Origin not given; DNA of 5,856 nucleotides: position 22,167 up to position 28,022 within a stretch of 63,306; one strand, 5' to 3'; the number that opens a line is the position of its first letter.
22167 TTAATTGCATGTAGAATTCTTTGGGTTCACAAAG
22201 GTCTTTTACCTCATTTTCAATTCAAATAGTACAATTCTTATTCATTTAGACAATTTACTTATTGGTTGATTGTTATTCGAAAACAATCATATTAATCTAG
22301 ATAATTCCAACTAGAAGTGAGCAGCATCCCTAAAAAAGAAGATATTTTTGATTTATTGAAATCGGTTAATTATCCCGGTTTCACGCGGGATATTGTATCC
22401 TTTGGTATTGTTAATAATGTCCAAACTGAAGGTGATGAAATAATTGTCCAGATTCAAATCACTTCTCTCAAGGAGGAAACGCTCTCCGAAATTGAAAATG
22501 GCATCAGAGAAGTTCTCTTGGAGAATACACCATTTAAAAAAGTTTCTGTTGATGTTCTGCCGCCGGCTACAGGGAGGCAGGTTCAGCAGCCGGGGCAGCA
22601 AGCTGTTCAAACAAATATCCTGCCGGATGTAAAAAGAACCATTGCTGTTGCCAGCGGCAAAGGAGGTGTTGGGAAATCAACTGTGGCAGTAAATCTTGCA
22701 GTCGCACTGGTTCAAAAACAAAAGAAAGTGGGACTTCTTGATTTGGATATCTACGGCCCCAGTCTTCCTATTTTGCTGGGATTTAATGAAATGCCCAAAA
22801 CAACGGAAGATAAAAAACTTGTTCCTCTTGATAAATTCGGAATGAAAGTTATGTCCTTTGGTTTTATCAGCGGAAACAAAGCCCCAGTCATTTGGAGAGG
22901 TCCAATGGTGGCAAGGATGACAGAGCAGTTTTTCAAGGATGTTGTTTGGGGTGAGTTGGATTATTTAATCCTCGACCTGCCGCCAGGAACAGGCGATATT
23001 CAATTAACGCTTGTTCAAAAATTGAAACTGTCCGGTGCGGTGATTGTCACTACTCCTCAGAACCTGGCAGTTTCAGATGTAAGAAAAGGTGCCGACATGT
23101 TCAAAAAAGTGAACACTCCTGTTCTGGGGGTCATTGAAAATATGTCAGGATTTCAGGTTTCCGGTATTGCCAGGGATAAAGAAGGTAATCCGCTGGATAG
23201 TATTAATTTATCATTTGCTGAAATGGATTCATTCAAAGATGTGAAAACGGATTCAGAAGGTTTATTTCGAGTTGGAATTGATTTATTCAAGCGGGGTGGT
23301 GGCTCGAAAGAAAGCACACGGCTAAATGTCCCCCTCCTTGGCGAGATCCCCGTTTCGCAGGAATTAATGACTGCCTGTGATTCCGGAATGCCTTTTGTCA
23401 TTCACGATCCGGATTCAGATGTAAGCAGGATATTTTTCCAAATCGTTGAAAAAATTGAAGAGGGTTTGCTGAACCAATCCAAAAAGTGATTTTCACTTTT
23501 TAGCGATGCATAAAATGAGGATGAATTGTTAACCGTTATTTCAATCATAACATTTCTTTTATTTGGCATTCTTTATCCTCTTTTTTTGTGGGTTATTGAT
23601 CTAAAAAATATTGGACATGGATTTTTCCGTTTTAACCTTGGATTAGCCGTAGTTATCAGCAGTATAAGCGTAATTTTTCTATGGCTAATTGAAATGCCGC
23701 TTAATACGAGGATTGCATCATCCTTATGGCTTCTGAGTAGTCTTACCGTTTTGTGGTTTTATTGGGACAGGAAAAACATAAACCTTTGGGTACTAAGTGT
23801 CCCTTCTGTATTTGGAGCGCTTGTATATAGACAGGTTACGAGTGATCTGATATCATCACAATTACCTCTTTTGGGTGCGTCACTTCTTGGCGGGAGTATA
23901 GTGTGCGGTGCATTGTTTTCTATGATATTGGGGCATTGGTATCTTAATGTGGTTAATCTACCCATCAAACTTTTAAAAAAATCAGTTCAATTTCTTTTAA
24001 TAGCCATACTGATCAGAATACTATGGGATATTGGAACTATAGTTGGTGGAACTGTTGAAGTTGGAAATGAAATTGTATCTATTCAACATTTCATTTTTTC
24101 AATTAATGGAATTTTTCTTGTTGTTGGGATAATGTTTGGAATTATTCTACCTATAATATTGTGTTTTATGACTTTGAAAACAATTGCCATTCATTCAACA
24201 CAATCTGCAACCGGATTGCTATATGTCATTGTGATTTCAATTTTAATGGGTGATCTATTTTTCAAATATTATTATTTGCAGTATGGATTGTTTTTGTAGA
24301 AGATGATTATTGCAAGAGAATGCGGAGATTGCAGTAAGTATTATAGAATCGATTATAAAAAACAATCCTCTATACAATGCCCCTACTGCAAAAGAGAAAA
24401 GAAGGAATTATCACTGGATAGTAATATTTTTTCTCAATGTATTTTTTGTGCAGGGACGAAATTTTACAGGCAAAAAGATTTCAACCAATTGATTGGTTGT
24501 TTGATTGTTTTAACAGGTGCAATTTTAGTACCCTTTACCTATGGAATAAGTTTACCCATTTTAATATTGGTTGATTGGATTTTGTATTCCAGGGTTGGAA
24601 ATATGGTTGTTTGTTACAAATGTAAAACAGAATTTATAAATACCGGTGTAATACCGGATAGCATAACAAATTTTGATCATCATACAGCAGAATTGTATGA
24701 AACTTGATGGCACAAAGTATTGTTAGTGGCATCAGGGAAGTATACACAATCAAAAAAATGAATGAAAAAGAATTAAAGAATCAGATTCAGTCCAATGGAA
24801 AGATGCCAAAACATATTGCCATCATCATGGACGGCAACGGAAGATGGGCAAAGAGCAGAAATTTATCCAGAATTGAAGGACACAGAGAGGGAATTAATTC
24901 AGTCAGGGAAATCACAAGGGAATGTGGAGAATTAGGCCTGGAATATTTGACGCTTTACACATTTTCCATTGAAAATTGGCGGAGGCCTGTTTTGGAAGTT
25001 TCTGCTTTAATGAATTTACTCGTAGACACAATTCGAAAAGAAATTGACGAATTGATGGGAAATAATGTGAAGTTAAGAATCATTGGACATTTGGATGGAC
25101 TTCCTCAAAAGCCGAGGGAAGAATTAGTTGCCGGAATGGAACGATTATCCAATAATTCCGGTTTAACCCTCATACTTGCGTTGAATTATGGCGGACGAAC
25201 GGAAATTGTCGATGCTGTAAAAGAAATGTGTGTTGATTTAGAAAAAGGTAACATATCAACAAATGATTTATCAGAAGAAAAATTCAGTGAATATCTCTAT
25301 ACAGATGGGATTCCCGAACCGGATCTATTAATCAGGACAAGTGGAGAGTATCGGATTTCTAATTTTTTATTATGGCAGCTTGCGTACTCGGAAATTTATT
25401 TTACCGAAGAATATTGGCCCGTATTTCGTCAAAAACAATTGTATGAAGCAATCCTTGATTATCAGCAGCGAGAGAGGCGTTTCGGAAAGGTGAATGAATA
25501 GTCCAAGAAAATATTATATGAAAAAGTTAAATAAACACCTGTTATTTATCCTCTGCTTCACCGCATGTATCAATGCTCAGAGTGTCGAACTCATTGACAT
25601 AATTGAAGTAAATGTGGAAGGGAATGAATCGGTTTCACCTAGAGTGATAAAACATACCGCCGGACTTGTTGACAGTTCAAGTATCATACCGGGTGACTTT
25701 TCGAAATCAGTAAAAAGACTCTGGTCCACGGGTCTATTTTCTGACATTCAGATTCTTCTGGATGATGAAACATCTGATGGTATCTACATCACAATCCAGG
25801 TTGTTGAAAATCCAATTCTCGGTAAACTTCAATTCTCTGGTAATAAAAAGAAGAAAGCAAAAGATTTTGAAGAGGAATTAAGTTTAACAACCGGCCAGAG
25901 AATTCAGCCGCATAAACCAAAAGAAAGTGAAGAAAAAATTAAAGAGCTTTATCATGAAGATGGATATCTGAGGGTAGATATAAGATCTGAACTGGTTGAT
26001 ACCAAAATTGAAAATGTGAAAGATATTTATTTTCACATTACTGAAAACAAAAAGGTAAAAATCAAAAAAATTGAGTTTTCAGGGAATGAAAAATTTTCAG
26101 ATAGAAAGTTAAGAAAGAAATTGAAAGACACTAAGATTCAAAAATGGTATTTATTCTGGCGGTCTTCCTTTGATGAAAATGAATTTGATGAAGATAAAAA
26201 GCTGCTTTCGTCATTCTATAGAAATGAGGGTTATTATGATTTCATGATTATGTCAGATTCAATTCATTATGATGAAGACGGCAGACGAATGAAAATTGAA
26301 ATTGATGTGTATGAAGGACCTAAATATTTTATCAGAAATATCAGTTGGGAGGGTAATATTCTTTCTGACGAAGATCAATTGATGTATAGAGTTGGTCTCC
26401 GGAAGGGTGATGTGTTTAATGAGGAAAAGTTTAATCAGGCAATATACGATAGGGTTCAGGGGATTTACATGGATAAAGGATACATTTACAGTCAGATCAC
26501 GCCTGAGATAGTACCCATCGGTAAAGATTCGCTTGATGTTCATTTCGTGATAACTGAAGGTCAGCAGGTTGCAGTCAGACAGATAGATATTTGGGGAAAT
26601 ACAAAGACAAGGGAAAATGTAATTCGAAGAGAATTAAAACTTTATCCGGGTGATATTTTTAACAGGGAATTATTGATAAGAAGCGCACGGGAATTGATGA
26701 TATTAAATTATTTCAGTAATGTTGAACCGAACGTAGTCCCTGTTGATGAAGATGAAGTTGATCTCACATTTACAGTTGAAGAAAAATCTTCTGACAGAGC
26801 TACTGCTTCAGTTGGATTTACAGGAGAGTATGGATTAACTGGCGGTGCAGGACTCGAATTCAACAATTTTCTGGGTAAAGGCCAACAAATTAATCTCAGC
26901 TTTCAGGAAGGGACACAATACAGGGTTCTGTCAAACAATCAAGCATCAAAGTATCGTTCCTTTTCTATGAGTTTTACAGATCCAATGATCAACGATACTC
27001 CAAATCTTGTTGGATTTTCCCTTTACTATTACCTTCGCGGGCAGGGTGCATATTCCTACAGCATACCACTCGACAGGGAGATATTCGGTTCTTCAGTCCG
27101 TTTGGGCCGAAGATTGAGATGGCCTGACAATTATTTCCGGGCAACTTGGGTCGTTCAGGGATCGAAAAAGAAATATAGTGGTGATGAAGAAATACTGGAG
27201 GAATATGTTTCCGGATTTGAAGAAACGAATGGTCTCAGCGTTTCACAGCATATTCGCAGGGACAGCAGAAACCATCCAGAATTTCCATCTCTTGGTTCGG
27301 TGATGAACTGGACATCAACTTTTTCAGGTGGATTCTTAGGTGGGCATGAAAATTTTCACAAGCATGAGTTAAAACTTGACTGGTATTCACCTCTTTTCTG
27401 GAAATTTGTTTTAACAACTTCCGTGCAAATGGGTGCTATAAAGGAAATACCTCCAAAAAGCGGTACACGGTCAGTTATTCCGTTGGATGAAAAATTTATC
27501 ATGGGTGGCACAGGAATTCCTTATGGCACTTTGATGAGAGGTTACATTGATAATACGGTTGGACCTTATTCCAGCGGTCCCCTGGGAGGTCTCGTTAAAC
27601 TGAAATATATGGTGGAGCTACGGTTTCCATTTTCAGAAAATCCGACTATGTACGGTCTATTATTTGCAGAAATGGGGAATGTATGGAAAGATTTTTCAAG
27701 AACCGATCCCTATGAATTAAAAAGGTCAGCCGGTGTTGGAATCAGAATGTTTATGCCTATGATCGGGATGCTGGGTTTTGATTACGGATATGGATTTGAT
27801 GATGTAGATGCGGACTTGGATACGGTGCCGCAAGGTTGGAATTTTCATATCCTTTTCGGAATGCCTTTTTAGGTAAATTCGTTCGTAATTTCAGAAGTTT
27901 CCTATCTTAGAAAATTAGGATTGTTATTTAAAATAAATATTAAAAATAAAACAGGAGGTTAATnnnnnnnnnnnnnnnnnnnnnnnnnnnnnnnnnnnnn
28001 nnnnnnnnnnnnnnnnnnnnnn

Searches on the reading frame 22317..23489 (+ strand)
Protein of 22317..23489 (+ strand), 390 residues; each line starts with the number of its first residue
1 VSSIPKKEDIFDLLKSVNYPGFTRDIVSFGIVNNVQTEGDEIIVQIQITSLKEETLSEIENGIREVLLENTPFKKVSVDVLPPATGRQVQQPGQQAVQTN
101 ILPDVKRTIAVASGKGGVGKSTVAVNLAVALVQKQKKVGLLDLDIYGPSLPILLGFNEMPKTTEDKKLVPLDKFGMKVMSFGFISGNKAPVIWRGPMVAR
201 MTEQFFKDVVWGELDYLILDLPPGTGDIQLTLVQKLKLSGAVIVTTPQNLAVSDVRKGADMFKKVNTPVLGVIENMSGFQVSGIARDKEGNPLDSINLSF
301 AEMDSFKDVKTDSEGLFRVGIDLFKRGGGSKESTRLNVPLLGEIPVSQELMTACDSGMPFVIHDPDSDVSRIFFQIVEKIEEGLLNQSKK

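Call 40: search_protein_families(library=pfam, proteins=[window:22317-23489:+])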
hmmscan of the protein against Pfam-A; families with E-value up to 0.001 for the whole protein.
window:22317-23489:+ (390 aa): 8 families
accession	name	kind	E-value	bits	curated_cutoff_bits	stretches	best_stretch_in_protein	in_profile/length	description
PF10609.15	ParA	-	5.1e-91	304.9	27.1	2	105-282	2-180/246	NUBPL iron-transfer P-loop NTPase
PF01656.29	CbiA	-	1.1e-14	54.9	25.4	1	109-274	1-110/125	CobQ/CobB/MinD/ParA nucleotide binding domain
PF13614.12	AAA_31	-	5e-12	46.6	27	1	107-145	2-40/177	AAA domain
PF09140.17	MipZ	-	5.2e-08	33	20.7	1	108-151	2-45/262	ATPase MipZ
PF01883.24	FeS_assembly_P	-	2.3e-07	31.5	23.5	1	7-80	1-73/73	Iron-sulfur cluster assembly protein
PF02374.21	ArsA_ATPase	-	8.9e-06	25.6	24.3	1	111-144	5-38/305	Anion-transporting ATPase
PF00142.24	Fer4_NifH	-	3e-05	24.1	25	0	109-143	3-36/271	4Fe-4S iron sulfur cluster binding proteins, NifH/frxC family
PF16575.11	CLP1_P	-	0.00052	20.3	26.6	1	114-171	1-60/188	mRNA cleavage and polyadenylation factor CLP1 P-loop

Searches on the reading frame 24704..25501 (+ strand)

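Call 40: search_protein_families(library=pfam, proteins=[window:24704-25501:+])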
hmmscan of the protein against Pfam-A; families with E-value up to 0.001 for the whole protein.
window:24704-25501:+ (265 aa): 1 family
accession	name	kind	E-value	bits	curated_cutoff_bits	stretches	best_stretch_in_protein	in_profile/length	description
PF01255.24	Prenyltransf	-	8.9e-85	284.1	27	1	41-261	1-219/219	Putative undecaprenyl diphosphate synthase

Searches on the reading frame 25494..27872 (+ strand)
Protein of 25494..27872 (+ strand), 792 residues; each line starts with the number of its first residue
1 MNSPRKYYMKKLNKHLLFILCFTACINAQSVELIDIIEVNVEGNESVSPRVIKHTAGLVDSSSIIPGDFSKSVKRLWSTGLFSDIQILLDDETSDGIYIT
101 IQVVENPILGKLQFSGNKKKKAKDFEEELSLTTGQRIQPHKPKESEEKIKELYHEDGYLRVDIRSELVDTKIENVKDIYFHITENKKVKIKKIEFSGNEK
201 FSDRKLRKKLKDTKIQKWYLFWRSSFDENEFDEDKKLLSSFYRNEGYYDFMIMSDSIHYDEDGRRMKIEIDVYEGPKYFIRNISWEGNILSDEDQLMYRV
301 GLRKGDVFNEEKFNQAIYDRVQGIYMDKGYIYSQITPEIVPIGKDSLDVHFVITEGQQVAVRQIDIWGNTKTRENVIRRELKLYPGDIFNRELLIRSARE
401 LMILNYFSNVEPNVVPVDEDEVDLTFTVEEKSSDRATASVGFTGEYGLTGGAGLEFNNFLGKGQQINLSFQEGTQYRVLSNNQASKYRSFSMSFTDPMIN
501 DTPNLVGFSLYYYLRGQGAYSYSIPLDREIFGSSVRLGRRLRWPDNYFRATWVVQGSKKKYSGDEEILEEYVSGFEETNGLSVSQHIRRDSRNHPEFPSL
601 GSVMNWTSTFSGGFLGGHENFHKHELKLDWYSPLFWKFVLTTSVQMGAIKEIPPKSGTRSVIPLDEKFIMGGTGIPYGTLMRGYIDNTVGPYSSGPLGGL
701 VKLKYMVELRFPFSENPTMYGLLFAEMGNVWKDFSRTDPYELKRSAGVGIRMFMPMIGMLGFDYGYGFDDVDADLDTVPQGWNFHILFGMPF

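Call 41: search_protein_families(library=pfam, proteins=[window:25494-27872:+])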
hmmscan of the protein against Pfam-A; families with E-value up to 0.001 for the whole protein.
window:25494-27872:+ (792 aa): 4 families
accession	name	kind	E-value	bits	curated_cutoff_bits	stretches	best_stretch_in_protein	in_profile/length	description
PF07244.20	POTRA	-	3.7e-58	194.6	21.3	5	188-275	1-79/79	Surface antigen variable number repeat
PF01103.29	Omp85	-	1.2e-40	140.5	24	1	458-785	1-320/325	Omp85 superfamily domain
PF08478.15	POTRA_1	-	4.1e-06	27.4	23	0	189-222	2-35/69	POTRA domain, FtsQ-type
PF08479.16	POTRA_2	-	0.0001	22.5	24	0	280-336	3-58/76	POTRA domain, ShlB-type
